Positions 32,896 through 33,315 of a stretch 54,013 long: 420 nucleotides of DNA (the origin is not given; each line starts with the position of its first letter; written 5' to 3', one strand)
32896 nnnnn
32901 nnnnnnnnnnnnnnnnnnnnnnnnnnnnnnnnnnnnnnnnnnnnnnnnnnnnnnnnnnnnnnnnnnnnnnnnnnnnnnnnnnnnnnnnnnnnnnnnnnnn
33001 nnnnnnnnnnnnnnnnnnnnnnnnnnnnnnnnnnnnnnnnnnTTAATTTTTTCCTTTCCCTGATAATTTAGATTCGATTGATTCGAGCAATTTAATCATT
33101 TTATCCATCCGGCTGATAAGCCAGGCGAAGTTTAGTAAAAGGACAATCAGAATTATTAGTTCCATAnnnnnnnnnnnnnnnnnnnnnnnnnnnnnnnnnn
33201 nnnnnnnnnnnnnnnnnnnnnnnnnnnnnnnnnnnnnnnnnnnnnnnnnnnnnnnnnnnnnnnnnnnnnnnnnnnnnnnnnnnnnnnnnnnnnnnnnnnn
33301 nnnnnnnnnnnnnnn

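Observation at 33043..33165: Unannotated 40-aa membrane microprotein fills the groES-groEL gap exactly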

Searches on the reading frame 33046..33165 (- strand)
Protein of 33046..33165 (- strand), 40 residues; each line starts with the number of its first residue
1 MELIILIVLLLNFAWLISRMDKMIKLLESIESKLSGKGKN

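Call 3: find_homologous_proteins(query=window:33046-33165:-, max_evalue=10)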
Query seq(40 aa) (40 aa): 3 proteins with E <= 10 among 3 candidates.
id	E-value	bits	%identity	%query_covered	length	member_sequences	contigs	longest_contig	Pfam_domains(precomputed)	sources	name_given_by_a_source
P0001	1.5e-15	72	100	100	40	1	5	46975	-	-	-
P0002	4.1e-9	52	77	98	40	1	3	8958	-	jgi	jgi:hypothetical protein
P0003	1.4e-7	48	73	93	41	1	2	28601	-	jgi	jgi:hypothetical protein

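Call 9: find_encoding_contigs(protein=P0002, flank=3000, max_places=4)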
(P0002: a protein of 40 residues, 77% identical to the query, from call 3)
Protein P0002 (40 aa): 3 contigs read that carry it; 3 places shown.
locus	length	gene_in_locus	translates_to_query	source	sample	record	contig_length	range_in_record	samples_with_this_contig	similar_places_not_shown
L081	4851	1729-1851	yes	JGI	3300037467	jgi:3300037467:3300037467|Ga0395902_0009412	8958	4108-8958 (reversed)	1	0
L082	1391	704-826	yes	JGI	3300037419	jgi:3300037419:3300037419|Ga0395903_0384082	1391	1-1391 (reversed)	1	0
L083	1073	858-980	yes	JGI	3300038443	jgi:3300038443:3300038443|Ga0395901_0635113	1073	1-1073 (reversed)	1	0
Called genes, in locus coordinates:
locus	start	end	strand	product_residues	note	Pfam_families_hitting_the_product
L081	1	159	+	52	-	?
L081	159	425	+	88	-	PF00366:Ribosomal_S17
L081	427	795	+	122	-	PF00238:Ribosomal_L14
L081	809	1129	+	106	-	PF22682:Ribosomal_uL24m-like (weak), PF00467:KOW, PF17136:ribosomal_L24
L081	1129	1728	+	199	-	PF00281:Ribosomal_L5, PF00673:Ribosomal_L5_C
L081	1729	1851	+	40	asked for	-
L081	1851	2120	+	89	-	PF00253:Ribosomal_S14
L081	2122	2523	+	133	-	PF00410:Ribosomal_S8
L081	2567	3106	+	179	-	PF00347:Ribosomal_L6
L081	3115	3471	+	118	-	PF00861:Ribosomal_L18p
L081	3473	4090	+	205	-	PF00333:Ribosomal_S5, PF03719:Ribosomal_S5_C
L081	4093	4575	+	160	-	PF00828:Ribosomal_L27A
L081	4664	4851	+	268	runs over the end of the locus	-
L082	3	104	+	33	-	?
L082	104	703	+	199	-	PF00281:Ribosomal_L5, PF00673:Ribosomal_L5_C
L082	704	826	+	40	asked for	-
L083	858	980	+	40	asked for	-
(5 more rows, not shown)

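Call 10: find_encoding_contigs(protein=P0003, flank=3000, max_places=4)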
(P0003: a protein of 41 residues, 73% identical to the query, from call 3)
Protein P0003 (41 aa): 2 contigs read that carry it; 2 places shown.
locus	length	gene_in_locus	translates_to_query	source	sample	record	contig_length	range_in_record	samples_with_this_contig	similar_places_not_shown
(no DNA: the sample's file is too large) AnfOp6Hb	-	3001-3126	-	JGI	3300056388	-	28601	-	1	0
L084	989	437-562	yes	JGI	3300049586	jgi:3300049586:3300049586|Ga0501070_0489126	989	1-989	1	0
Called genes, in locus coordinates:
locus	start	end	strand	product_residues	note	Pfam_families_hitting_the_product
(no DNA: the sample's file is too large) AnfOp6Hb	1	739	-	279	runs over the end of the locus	PF19420:DDAH_eukar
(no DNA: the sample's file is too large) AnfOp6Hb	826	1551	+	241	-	-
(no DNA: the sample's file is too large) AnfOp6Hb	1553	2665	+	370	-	-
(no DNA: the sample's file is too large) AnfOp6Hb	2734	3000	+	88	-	PF00166:Cpn10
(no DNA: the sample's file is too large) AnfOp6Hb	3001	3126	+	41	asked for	-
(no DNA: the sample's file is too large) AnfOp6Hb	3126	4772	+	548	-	PF00118:Cpn60_TCP1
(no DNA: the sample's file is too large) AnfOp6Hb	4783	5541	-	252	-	PF00561:Abhydrolase_1 (weak), PF12146:Hydrolase_4 (weak), PF06821:Ser_hydrolase (weak)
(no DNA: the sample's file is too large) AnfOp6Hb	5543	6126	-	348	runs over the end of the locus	-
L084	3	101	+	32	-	?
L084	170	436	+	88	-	PF00166:Cpn10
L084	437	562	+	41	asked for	-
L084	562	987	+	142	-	?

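Call 14: find_homologous_proteins(query=A1, max_evalue=10)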
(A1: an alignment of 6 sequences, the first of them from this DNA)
Query A1 (6 sequences) (40 aa, profile of the alignment): 11 proteins with E <= 10 among 528 candidates.
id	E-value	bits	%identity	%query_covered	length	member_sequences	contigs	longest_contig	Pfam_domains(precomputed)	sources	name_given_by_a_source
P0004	1.4e-16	78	-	-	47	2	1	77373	-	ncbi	-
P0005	2.6e-15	74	-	-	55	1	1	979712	-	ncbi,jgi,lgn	ncbi:MAG TPA: hypothetical protein VIM53_04285 [Candidatus Saccharimonadales bacterium]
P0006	3.5e-15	74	-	-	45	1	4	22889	-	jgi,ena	-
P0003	6.1e-14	70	73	93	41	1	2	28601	-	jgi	jgi:hypothetical protein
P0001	3.1e-13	68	100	100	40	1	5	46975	-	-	-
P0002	6.1e-13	67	77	98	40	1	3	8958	-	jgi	jgi:hypothetical protein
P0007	1.2e-12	66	-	-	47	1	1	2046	-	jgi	jgi:hypothetical protein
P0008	2.3e-11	62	-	-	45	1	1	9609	-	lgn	-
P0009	3.0e-11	61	74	98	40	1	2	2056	-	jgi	jgi:hypothetical protein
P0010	9.4e-8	50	64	98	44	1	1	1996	-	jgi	jgi:hypothetical protein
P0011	1.3e-7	50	64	98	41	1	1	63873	-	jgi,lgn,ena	-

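Call 17: find_encoding_contigs(protein=P0011, flank=3000, max_places=3)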
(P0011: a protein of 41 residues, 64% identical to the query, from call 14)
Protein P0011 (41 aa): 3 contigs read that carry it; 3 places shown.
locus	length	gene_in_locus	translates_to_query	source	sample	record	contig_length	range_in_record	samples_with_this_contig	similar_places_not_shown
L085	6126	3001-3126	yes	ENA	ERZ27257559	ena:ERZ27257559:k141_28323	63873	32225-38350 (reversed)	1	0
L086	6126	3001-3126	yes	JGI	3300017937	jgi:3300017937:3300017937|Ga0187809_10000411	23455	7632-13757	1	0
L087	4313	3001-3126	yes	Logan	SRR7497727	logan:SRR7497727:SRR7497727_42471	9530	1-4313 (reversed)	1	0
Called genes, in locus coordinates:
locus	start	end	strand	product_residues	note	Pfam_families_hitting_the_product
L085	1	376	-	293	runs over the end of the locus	-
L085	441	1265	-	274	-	PF19420:DDAH_eukar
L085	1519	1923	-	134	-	-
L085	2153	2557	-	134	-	-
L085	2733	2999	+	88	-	PF00166:Cpn10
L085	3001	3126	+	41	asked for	-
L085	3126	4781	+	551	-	PF00118:Cpn60_TCP1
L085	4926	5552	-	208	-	-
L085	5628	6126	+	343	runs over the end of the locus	PF01380:SIS (faint), PF10432:bact-PGI_C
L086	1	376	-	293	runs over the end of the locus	-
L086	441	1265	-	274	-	PF19420:DDAH_eukar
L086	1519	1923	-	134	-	-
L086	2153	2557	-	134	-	-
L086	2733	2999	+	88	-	PF00166:Cpn10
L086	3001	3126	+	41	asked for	-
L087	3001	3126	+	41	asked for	-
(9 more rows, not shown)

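Call 18: find_encoding_contigs(protein=P0009, flank=3000, max_places=3)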
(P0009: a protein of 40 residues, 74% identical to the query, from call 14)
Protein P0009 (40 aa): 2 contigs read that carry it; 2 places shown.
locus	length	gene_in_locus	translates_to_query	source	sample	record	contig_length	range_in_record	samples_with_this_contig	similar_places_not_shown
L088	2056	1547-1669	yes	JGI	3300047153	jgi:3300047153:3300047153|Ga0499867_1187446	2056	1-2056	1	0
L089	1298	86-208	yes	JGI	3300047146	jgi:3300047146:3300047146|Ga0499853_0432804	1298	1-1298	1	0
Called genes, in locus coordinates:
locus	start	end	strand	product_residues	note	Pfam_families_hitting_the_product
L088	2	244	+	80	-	?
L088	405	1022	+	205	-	-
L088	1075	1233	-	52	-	-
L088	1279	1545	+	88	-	PF00166:Cpn10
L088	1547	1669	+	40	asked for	-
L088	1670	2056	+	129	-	?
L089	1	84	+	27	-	?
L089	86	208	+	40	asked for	-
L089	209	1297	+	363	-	?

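Call 19: find_encoding_contigs(protein=P0010, flank=3000, max_places=3)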
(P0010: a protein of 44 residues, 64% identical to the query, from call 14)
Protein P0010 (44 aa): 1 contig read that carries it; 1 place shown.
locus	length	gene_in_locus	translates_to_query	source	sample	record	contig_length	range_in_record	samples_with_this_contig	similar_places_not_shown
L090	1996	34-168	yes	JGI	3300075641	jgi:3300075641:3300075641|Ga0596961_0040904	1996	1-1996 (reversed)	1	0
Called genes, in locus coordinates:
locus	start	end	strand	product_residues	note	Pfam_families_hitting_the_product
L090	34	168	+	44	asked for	-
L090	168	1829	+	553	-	PF00118:Cpn60_TCP1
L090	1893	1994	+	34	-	?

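Call 24: find_related_loci(query=A4, collection=metagenome_contigs, flank=2500)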
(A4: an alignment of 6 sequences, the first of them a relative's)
Query A4 (40 aa) in metagenome_contigs; peptide patterns used: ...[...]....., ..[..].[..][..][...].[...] (x = any residue, [..] = any of these).
186 stretches matched a pattern; 1 encode a relative of the query (tblastn E <= 1e-3); 1 distinct loci.
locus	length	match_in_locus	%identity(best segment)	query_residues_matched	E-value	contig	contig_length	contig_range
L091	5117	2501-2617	64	1-39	1e-8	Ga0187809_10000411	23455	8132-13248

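Call 28: search_protein_representatives(alignment_id=A3)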
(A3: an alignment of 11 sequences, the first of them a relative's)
Query: 11 sequences, 46 profile positions. Proteins with E-value up to 0.001 (for the whole library): 25; up to 1e-10: 4; up to 1e-30: 0. The best 25 are listed.
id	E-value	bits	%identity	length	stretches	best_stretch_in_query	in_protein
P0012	1.3e-14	70.2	-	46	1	1-46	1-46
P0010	5.6e-14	68.1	-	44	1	1-46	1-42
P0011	1.4e-13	66.8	-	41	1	1-45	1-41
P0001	2.4e-13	66.1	-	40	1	1-44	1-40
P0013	6.8e-10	55.0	-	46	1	1-46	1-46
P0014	1.0e-09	54.4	-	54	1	1-42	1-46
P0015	4.9e-09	52.3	-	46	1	1-46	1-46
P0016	3.5e-08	49.6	-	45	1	1-46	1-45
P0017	5.9e-08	48.8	-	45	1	1-46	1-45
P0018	1.9e-07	47.2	-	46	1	1-44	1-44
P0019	2.0e-07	47.1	-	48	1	1-41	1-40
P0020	2.9e-07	46.6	-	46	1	3-46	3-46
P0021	3.2e-07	46.5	-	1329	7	16-39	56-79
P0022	1.6e-06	44.3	-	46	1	1-46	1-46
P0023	2.9e-06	43.4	-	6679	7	17-43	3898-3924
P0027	5.5e-05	39.3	-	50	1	1-43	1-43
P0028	1.3e-04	38.2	-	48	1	1-46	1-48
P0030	2.3e-04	37.3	-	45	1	1-46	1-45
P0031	2.9e-04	37.0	-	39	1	1-43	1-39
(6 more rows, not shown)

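Call 31: find_homologous_proteins(query=A5, max_evalue=1)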
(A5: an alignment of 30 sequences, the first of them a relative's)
Query A5 (30 sequences) (40 aa, profile of the alignment): 36 proteins with E <= 1 among 555 candidates.
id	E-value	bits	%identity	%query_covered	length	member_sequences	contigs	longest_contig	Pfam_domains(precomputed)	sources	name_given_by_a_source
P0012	5.0e-17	79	-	-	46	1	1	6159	-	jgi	jgi:hypothetical protein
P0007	4.7e-16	76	-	-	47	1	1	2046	-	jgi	jgi:hypothetical protein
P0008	1.6e-15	75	-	-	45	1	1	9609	-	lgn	-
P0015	1.6e-15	75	-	-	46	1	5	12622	-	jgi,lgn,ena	jgi:uncharacterized membrane protein YqiK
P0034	7.2e-15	72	-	-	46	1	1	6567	-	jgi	-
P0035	8.8e-15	72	-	-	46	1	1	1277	-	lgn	-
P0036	2.2e-14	71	-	-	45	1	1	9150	-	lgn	-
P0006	2.4e-14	71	-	-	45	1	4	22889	-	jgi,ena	-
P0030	1.2e-13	69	-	-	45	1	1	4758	-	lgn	-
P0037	9.3e-13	66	-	-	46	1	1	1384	-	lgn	-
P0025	1.1e-12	65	-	-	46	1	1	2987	-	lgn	-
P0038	2.3e-12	64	-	-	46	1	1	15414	-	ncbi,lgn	-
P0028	3.9e-12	64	-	-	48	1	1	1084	-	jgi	jgi:hypothetical protein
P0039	7.3e-12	63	-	-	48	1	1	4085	-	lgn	-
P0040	8.2e-12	63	-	-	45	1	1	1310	-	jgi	jgi:hypothetical protein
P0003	6.3e-11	60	73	93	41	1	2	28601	-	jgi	jgi:hypothetical protein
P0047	1.1e-10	59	25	60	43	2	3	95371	-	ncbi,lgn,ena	ncbi:MAG: hypothetical protein WBP03_02350 [Candidatus Saccharimonadales bacterium]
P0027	4.6e-10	57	-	-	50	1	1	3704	-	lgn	-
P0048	4.9e-10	57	-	-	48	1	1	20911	-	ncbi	-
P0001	1.1e-9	56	100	100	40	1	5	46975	-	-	-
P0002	5.0e-9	54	77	98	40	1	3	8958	-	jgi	jgi:hypothetical protein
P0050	9.9e-9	53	-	-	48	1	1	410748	-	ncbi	-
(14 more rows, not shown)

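Call 32: find_encoding_contigs(protein=P0015, flank=2000, max_places=3)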
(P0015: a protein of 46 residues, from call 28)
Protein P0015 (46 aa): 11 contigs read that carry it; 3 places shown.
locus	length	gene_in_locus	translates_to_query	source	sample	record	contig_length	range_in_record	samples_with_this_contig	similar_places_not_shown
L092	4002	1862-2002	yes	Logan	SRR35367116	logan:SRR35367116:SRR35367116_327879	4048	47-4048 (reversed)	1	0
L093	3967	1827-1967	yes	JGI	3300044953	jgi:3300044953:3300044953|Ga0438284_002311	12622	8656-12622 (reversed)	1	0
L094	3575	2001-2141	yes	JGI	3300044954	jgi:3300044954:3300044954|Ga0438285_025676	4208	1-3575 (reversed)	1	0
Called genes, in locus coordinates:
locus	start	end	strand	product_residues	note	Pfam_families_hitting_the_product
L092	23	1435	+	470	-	PF13191:AAA_16 (faint), PF00004:AAA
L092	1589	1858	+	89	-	PF00166:Cpn10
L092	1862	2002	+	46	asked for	-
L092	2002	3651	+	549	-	PF00118:Cpn60_TCP1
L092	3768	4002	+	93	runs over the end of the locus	?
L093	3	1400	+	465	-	?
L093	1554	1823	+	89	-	PF00166:Cpn10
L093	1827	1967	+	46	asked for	-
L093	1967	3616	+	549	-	PF00118:Cpn60_TCP1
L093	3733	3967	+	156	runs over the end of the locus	-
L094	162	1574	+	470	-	PF13191:AAA_16 (faint), PF00004:AAA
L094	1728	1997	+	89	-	PF00166:Cpn10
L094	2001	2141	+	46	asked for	-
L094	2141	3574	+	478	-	?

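Call 33: find_encoding_contigs(protein=P0047, flank=2000, max_places=2)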
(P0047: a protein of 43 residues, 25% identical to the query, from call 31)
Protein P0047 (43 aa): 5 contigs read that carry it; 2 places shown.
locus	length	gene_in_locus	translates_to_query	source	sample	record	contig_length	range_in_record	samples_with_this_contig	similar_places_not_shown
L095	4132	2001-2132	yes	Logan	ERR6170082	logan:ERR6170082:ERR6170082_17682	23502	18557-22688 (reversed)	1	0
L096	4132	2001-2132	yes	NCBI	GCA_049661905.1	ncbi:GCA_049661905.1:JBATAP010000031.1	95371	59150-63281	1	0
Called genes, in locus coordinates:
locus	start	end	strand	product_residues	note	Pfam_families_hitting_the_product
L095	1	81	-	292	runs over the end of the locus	PF19420:DDAH_eukar (weak)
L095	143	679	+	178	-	-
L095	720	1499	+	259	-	-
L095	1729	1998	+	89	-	PF00166:Cpn10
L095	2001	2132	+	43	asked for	-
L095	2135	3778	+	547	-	PF00118:Cpn60_TCP1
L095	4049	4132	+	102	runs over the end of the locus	PF01022:HTH_5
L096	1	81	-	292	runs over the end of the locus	PF19420:DDAH_eukar (weak)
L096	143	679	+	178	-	-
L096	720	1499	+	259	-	-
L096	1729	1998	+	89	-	PF00166:Cpn10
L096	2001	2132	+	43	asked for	-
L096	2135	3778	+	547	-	PF00118:Cpn60_TCP1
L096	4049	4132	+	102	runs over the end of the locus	PF01022:HTH_5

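Call 34: find_encoding_contigs(protein=P0050, flank=2000, max_places=2)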
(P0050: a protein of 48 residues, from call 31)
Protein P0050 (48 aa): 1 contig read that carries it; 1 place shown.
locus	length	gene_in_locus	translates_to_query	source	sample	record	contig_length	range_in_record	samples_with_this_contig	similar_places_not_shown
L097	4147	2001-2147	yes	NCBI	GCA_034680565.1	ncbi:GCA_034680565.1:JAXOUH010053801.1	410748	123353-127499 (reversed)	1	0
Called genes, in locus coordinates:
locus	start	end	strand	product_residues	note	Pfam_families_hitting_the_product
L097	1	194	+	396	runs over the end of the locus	-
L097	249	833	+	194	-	-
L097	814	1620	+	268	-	-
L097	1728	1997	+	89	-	PF00166:Cpn10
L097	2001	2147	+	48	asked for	-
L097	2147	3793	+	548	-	PF00118:Cpn60_TCP1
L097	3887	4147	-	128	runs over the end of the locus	PF01035:DNA_binding_1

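Call 35: find_encoding_contigs(protein=P0048, flank=2000, max_places=2)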
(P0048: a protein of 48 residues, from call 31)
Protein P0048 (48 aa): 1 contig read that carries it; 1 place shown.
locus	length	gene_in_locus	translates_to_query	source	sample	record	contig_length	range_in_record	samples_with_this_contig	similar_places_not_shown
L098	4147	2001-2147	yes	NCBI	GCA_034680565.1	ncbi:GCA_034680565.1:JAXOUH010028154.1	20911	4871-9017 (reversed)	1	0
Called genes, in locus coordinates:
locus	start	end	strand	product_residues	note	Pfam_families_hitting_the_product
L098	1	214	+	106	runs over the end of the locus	PF18908:DUF5663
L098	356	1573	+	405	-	-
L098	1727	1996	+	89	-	PF00166:Cpn10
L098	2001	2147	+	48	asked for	-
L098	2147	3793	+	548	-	PF00118:Cpn60_TCP1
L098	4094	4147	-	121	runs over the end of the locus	PF01035:DNA_binding_1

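Call 48: search_protein_families(library=pfam, alignment_id=A5, max_evalue=1)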
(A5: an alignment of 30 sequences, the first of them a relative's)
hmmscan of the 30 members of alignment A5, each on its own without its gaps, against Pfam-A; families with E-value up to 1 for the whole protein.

A. member 1, P0001 (40 aa): 0 families

B. families by the number of members that match (of 30 scanned): 25 families
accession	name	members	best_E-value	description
PF05545.16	FixQ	3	0.01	Cbb3-type cytochrome oxidase component FixQ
PF06103.16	DUF948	2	0.012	Bacterial protein of unknown function (DUF948)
PF08650.15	DASH_Dad4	1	0.009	DASH complex subunit Dad4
PF13974.11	YebO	1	0.015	YebO-like protein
PF08946.15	Osmo_CC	1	0.022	Osmosensory transporter coiled coil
PF14147.11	Spore_YhaL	1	0.024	Sporulation protein YhaL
PF14163.11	SieB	1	0.028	Super-infection exclusion protein B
PF14965.11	BRI3BP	1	0.03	Negative regulator of p53/TP53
PF13376.11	OmdA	1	0.038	Bacteriocin-protection, YdeI or OmpD-Associated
PF24305.1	P8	1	0.045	Probiotic-derived P8 protein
PF10011.15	DUF2254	1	0.048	Predicted membrane protein (DUF2254)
PF00558.24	Vpu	1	0.056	Vpu protein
PF04995.19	CcmD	1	0.059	Heme exporter protein D (CcmD)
PF19483.4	DUF6019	1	0.073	Family of unknown function (DUF6019)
PF06711.16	DUF1198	1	0.087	Protein of unknown function (DUF1198)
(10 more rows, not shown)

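Call 49: search_protein_families(library=ncbifam, alignment_id=A5, max_evalue=1)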
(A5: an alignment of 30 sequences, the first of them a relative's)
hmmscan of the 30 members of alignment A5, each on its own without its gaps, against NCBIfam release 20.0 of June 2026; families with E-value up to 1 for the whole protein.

A. member 1, P0001 (40 aa): 0 families

B. families by the number of members that match (of 30 scanned): 12 families
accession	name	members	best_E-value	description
NF049847.1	FtsL_COG5462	8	0.00035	cell division protein FtsL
NF005269.0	PRK06771.1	3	0.033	hypothetical protein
NF040877.1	SE1832_fam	2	0.0043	SE1832 family protein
NF033792.0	ActS_PrrB_HisK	1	0.019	ActS/PrrB/RegB family redox-sensitive histidine kinase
NF006611.0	PRK09173.1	1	0.028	F0F1 ATP synthase subunit B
NF041474.1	membrane_YkgR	1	0.037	small membrane protein YkgR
NF048001.1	GTP_morpho_1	1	0.047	GTA head formation protein, RCAP_rcc01685 family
NF047368.1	collar_FlbB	1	0.056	periplasmic-type flagellar collar protein FlbB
NF040750.1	tetrathio_HK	1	0.061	tetrathionate respiration histidine kinase TtrS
NF007886.0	PRK10591.1-5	1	0.079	hypothetical protein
TIGR03727.1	urea_t_UrtC_arc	1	0.085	urea ABC transporter, permease protein UrtC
NF041085.1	trehalase_H2_Arch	1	0.085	alpha,alpha-trehalase TreH2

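Call 50: search_solved_structures(query=A5, max_evalue=1)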
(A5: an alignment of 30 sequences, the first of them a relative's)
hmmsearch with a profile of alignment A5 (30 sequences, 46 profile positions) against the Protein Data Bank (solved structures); distinct sequences matched with E-value up to 1: 8.
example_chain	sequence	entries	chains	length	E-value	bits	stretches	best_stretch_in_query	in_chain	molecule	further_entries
6eb9_A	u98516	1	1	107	0.0073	19.5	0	20-38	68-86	Phosphoprotein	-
6eb8_A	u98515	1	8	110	0.21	14.9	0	24-40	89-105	Phosphoprotein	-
4n5b_A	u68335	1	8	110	0.21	14.9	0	24-40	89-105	Phosphoprotein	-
4gjw_A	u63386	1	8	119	0.21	14.9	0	24-40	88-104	Phosphoprotein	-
2d7d_A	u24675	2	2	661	0.45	13.8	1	17-41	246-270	UvrABC system protein B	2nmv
3v4r_A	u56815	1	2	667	0.46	13.8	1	17-41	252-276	UvrABC system protein B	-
6eiz_A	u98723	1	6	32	0.84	12.9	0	27-40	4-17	CC-Hex2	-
4pn9_A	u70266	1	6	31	0.88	12.9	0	27-40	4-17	CC-Hex2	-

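Call 51: search_protein_families(library=ncbifam, proteins=[P0015, P0006, P0008, P0020, P0016, P0030, P0027, P0028, P0012, P0001], max_evalue=0.1)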
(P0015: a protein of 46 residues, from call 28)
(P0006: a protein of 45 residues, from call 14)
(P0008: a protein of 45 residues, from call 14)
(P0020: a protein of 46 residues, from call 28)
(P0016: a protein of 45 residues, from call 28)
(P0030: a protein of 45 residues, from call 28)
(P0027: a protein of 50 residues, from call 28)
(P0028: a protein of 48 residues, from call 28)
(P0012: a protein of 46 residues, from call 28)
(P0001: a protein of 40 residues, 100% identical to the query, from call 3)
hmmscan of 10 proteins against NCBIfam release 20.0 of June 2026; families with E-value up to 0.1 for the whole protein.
P0015 (46 aa): 1 family
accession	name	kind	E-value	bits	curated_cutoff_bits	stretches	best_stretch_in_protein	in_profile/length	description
NF049847.1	FtsL_COG5462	equivalog_domain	0.05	13.3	50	1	5-42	6-43/85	cell division protein FtsL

P0006 (45 aa): 1 family
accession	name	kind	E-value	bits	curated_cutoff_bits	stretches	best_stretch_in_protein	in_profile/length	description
NF049847.1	FtsL_COG5462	equivalog_domain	0.024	14.3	50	1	5-43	6-44/85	cell division protein FtsL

P0008 (45 aa): 1 family
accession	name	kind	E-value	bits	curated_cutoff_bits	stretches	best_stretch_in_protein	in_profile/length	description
NF049847.1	FtsL_COG5462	equivalog_domain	0.00035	20.2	50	1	3-43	4-44/85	cell division protein FtsL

P0020 (46 aa): 2 families
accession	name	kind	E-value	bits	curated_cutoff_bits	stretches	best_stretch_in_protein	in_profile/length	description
NF005269.0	PRK06771.1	equivalog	0.033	14.8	90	1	5-40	5-41/97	hypothetical protein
NF041085.1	trehalase_H2_Arch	equivalog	0.085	11.2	1000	1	8-42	506-540/579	alpha,alpha-trehalase TreH2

P0016 (45 aa): 2 families
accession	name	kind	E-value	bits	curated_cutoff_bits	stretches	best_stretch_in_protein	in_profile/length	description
NF033792.0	ActS_PrrB_HisK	equivalog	0.019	13.8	350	1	6-42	161-197/423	ActS/PrrB/RegB family redox-sensitive histidine kinase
NF049847.1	FtsL_COG5462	equivalog_domain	0.048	13.3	50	1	3-43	4-44/85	cell division protein FtsL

P0030 (45 aa): 1 family
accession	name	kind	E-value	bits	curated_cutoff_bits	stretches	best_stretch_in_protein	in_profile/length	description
NF049847.1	FtsL_COG5462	equivalog_domain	0.0098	15.5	50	1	5-43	6-44/85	cell division protein FtsL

P0027 (50 aa): 1 family
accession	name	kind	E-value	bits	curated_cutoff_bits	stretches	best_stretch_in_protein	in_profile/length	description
NF049847.1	FtsL_COG5462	equivalog_domain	0.0022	17.6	50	1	2-35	4-37/85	cell division protein FtsL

P0028 (48 aa): 0 families

P0012 (46 aa): 0 families

P0001 (40 aa): 0 families

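Call 52: search_protein_families(library=padloc, alignment_id=A5, max_evalue=0.1)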
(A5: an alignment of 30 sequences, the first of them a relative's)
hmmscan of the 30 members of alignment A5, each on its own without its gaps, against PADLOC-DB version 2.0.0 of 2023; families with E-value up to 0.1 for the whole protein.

A. member 1, P0001 (40 aa): 0 families

B. families by the number of members that match (of 30 scanned): 3 families
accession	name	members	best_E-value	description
PDLC00599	ZorA1|ZorA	1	0.0065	MotA/ExbB/TolQ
PDLC00606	ZorA1|ZorA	1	0.0092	MotA/ExbB/TolQ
PDLC00721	Effector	1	0.025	4TM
